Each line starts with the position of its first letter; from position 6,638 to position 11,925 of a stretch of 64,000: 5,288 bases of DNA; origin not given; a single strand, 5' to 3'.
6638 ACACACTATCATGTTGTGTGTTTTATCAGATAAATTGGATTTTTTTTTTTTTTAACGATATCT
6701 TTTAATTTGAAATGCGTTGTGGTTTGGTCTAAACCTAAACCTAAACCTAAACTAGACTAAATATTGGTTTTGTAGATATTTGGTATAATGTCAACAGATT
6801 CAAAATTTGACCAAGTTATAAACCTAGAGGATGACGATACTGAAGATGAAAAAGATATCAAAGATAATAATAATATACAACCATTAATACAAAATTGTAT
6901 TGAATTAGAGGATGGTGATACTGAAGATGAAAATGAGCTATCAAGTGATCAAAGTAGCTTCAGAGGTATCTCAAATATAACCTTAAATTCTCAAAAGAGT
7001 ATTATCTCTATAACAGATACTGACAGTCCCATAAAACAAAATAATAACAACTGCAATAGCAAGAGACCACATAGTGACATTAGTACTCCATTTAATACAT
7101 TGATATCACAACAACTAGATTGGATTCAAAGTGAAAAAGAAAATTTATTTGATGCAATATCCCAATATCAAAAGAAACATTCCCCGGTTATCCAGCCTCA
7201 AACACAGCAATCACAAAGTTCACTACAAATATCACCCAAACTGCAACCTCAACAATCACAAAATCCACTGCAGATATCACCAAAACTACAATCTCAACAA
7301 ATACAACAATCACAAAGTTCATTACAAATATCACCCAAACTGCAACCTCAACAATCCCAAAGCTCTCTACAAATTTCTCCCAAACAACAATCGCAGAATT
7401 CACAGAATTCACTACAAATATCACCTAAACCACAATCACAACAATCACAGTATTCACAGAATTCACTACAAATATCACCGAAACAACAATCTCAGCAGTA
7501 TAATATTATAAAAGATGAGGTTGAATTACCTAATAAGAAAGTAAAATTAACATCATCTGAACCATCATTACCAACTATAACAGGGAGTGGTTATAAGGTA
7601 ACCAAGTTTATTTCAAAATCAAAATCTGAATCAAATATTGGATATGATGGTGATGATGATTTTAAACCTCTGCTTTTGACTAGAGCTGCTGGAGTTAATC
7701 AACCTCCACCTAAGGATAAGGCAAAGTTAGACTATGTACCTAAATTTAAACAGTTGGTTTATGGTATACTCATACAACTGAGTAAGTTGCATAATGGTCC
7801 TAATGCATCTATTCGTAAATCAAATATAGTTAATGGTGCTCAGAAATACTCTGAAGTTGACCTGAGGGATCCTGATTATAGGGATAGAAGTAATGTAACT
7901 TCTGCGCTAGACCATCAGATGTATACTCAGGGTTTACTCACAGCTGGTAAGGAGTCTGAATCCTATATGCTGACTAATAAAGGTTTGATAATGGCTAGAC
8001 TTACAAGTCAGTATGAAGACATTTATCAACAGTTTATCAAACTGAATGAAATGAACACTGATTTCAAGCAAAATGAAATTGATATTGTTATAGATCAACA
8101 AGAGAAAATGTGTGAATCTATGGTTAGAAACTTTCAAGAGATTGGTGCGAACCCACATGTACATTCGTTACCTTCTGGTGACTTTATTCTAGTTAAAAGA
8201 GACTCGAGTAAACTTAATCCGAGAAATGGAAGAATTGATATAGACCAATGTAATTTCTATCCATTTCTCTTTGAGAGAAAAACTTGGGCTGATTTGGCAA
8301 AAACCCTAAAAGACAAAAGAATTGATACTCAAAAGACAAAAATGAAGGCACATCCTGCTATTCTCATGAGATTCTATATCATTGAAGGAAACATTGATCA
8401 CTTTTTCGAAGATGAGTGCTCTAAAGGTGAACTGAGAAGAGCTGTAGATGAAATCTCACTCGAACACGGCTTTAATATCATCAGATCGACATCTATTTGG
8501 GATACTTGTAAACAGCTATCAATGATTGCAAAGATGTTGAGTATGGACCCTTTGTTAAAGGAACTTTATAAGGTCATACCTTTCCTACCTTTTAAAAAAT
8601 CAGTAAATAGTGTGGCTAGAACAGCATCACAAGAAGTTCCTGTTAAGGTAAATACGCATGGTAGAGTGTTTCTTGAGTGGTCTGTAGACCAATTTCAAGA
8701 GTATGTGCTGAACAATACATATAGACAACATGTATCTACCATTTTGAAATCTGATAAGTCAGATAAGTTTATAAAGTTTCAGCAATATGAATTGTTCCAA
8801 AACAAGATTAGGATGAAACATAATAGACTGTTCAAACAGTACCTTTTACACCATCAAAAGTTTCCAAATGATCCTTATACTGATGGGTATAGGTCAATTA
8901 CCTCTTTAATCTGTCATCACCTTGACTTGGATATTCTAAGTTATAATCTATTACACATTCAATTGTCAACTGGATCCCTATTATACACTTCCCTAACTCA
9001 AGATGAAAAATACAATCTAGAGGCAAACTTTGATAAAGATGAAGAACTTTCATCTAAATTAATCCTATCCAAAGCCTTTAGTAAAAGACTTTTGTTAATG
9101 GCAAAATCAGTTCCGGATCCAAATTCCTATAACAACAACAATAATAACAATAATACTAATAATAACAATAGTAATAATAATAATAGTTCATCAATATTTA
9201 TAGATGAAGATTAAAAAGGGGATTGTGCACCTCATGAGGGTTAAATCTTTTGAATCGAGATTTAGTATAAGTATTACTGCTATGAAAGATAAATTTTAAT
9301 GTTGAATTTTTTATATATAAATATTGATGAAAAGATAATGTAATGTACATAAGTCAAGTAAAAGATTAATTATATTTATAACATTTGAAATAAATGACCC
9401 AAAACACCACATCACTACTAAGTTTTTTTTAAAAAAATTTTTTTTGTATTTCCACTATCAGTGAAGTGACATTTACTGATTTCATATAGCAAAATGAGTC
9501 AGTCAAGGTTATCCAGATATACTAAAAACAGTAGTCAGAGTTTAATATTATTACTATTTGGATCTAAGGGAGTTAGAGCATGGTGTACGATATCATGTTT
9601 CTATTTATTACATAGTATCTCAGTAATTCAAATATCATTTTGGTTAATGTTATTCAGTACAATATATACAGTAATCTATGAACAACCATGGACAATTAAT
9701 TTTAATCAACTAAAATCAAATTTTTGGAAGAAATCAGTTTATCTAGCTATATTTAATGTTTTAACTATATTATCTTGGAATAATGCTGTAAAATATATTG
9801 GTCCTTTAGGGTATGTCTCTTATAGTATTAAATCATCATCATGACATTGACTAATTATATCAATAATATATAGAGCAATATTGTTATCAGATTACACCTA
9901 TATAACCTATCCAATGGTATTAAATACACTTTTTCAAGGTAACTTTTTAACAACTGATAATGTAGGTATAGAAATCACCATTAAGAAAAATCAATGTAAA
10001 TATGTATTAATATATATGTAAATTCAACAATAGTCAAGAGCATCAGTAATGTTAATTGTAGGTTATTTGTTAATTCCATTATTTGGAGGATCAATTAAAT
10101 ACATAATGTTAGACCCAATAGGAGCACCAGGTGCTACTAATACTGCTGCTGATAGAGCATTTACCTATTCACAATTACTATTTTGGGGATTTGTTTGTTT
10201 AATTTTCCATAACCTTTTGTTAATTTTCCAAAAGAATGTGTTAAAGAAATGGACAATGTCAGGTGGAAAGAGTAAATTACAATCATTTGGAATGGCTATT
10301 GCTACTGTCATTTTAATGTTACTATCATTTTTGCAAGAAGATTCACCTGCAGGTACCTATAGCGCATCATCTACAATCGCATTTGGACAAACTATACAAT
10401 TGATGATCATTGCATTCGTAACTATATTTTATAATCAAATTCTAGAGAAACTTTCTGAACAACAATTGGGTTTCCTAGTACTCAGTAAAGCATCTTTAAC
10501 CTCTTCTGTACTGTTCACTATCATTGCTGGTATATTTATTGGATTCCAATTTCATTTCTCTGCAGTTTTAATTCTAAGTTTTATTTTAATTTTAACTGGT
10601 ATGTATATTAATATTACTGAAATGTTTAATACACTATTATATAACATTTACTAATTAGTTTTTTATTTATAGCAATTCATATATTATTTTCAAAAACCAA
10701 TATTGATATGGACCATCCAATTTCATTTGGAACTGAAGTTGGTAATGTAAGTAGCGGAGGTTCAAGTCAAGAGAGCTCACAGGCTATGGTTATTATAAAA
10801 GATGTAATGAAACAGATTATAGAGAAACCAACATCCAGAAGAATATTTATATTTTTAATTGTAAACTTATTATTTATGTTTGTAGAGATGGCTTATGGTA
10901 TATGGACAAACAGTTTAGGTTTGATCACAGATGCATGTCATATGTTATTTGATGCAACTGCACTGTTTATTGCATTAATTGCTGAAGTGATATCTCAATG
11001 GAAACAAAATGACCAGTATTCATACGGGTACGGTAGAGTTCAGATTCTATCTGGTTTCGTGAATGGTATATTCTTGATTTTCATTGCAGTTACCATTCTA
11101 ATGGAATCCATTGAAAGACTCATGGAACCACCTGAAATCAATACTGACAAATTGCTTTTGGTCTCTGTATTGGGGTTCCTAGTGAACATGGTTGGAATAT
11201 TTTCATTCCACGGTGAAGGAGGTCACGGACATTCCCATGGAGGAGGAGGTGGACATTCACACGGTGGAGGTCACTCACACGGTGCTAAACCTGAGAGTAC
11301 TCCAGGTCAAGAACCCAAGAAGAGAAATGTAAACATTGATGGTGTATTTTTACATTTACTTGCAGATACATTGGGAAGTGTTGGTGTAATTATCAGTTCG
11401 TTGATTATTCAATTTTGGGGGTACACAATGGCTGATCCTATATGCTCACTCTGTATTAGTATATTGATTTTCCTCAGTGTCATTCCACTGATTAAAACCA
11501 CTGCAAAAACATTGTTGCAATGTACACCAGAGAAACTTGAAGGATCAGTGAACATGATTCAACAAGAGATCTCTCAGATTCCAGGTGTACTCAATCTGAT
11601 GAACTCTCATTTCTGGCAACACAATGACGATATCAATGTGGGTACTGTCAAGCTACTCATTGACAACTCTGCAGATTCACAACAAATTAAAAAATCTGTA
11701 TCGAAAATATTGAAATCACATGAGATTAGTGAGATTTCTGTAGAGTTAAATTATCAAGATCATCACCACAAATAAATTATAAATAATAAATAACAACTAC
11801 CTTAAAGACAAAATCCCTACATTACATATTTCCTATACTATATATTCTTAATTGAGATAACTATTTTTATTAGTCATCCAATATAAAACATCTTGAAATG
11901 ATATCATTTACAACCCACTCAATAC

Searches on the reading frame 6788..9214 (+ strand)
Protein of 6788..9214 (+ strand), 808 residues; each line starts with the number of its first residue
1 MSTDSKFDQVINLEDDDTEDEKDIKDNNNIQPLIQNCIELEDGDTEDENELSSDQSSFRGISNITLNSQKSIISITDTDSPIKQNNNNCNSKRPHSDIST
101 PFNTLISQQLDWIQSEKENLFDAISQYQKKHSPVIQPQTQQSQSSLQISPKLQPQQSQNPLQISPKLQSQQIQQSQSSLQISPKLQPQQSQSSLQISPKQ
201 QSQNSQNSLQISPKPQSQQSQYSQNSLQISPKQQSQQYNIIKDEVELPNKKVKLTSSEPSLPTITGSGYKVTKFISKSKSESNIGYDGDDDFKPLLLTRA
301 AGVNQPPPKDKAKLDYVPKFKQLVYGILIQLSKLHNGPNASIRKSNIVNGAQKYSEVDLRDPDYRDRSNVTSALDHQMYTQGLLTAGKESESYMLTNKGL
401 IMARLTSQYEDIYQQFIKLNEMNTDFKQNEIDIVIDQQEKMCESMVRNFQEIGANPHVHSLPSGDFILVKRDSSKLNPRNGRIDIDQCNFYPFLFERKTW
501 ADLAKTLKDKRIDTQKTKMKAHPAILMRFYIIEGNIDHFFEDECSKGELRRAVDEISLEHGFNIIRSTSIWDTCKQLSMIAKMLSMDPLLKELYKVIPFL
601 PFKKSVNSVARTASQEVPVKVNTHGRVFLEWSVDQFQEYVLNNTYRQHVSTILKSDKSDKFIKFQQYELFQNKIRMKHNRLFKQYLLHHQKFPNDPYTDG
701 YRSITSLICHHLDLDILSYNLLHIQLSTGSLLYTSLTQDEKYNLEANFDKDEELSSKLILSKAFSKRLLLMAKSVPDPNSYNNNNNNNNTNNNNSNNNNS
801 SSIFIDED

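Call 40: search_protein_families(library=pfam, proteins=[window:6788-9214:+], max_evalue=0.001)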
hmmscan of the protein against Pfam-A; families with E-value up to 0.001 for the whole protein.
window:6788-9214:+ (808 aa): 1 family
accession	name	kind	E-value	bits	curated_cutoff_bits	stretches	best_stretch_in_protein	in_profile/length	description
PF02732.21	ERCC4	-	2.7e-16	60.2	24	1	435-577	1-137/140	ERCC4 domain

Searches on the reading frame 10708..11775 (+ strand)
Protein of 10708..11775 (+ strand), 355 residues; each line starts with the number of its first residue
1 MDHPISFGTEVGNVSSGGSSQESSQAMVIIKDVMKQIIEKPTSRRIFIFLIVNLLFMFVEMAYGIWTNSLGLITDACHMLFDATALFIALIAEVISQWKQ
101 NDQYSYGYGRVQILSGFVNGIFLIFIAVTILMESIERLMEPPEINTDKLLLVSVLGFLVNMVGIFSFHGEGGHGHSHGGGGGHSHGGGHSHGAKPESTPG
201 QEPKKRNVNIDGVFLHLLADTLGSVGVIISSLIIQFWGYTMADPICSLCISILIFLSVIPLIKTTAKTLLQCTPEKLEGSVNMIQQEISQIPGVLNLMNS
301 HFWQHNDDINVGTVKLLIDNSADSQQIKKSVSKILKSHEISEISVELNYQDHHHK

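Call 40: search_protein_families(library=pfam, proteins=[window:10708-11775:+], max_evalue=0.001)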
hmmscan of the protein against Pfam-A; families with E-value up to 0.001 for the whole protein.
window:10708-11775:+ (355 aa): 1 family
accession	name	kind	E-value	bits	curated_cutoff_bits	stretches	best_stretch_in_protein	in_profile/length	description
PF01545.26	Cation_efflux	-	1.5e-50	172.2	26.6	1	46-270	1-198/198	Cation efflux family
